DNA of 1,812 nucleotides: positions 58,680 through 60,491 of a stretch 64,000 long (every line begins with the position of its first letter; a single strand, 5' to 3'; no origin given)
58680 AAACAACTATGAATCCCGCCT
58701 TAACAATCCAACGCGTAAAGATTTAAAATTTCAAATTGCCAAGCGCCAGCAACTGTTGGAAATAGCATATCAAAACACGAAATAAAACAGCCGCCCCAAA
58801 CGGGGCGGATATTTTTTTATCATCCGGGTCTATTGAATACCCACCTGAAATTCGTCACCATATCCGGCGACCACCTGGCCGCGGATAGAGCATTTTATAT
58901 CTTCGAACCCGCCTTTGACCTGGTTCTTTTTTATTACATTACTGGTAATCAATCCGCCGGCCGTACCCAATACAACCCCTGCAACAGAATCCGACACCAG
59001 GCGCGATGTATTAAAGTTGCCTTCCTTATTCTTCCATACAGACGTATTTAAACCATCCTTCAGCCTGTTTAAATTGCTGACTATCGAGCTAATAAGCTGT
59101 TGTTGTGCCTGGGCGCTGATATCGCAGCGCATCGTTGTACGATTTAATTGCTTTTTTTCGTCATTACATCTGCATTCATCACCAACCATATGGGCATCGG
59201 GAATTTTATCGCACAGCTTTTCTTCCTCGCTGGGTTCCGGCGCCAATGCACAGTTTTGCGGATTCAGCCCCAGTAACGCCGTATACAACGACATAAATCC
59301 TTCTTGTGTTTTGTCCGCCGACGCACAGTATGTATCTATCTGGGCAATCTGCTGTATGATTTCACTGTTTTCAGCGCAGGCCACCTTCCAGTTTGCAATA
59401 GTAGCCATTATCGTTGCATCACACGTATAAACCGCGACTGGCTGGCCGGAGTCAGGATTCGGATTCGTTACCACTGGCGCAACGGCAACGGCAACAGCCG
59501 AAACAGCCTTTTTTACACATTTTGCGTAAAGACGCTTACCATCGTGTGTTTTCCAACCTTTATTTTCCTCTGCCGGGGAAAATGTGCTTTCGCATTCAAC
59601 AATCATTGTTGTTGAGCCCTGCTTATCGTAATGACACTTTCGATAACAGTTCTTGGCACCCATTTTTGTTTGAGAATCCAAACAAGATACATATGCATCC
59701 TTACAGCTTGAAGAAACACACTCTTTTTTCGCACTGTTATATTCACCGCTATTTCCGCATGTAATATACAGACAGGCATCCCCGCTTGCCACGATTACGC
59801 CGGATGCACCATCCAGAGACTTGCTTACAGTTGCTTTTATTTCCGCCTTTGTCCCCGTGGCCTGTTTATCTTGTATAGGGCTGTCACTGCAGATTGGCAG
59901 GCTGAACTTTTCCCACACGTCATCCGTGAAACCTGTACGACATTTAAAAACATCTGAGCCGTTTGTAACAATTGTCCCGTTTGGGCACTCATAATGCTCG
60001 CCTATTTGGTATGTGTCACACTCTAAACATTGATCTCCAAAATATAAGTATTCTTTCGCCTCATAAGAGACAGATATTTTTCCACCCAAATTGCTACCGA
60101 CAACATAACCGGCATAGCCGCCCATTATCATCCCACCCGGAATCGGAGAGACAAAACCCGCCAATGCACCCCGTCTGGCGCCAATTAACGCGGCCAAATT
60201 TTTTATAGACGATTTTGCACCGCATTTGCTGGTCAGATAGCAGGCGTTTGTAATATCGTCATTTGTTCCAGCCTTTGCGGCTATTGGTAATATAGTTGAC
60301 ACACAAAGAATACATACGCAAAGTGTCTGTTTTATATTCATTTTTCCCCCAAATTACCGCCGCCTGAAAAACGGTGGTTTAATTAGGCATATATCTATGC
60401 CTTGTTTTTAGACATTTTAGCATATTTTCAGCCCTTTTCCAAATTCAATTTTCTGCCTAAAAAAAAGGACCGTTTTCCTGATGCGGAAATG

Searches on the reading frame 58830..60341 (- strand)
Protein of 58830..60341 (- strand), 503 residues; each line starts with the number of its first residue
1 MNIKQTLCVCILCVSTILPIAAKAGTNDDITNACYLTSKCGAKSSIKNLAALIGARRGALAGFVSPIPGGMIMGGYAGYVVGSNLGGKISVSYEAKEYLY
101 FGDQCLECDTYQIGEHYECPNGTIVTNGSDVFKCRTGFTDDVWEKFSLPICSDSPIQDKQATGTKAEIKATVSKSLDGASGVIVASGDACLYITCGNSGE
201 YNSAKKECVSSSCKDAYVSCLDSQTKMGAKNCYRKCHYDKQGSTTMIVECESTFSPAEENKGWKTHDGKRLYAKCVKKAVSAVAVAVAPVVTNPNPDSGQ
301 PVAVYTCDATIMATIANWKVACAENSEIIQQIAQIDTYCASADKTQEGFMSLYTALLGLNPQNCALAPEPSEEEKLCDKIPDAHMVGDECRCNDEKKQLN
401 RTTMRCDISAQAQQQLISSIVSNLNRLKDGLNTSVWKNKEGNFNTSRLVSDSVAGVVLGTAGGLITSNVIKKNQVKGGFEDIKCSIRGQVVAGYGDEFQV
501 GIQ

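Call 4: search_protein_families(library=pfam, proteins=[window:58830-60341:-], max_evalue=10)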
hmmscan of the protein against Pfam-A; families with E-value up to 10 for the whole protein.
window:58830-60341:- (503 aa): 0 families

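Call 28: search_protein_families(library=ncbifam, proteins=[window:58830-60341:-], max_evalue=1)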
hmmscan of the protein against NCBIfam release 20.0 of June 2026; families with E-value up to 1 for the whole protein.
window:58830-60341:- (503 aa): 0 families

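Call 70: find_encoding_contigs(protein=window:58830-60341:-, flank=1500, max_places=10)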
Protein window:58830-60341:- (503 aa): 22 contigs read that carry it; 10 places shown.
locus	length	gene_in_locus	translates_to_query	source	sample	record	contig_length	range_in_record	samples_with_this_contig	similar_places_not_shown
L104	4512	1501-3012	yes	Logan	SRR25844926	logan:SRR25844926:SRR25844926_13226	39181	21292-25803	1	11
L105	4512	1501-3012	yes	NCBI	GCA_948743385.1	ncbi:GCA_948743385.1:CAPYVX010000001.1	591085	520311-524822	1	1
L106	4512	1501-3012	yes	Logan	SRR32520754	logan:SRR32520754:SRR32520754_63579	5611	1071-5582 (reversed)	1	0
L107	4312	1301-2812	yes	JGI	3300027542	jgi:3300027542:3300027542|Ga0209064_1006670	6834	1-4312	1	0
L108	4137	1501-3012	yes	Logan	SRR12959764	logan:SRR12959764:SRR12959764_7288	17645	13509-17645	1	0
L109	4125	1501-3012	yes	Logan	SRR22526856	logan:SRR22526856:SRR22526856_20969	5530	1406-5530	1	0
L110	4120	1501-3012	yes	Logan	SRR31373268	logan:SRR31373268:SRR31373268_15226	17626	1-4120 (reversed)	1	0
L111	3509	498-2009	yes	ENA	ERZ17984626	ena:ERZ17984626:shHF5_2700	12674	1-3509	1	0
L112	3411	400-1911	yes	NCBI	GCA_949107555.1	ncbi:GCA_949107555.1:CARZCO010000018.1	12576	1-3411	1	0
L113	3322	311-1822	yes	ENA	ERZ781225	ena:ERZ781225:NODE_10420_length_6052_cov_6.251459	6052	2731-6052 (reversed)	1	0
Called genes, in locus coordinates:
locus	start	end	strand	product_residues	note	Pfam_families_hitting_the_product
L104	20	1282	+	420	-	PF11638:DnaA_N, PF00308:Bac_DnaA, PF00004:AAA (faint), PF08299:Bac_DnaA_C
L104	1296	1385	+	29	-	-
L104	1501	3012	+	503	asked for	-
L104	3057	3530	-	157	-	-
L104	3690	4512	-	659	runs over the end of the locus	PF02518:HATPase_c, PF00204:DNA_gyraseB, PF01751:Toprim, PF00986:DNA_gyraseB_C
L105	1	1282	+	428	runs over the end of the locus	PF11638:DnaA_N, PF00308:Bac_DnaA, PF00004:AAA (faint), PF08299:Bac_DnaA_C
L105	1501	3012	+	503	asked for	-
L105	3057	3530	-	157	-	-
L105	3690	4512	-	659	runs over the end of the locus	PF02518:HATPase_c, PF00204:DNA_gyraseB, PF01751:Toprim, PF00986:DNA_gyraseB_C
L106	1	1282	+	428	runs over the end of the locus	PF11638:DnaA_N, PF00308:Bac_DnaA, PF00004:AAA (faint), PF08299:Bac_DnaA_C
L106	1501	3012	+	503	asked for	-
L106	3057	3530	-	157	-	-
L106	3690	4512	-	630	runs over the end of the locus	?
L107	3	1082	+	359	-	?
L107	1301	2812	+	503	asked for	-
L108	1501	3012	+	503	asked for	-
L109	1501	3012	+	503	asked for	-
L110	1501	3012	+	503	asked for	-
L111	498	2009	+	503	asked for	-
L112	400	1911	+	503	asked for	-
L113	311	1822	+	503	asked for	-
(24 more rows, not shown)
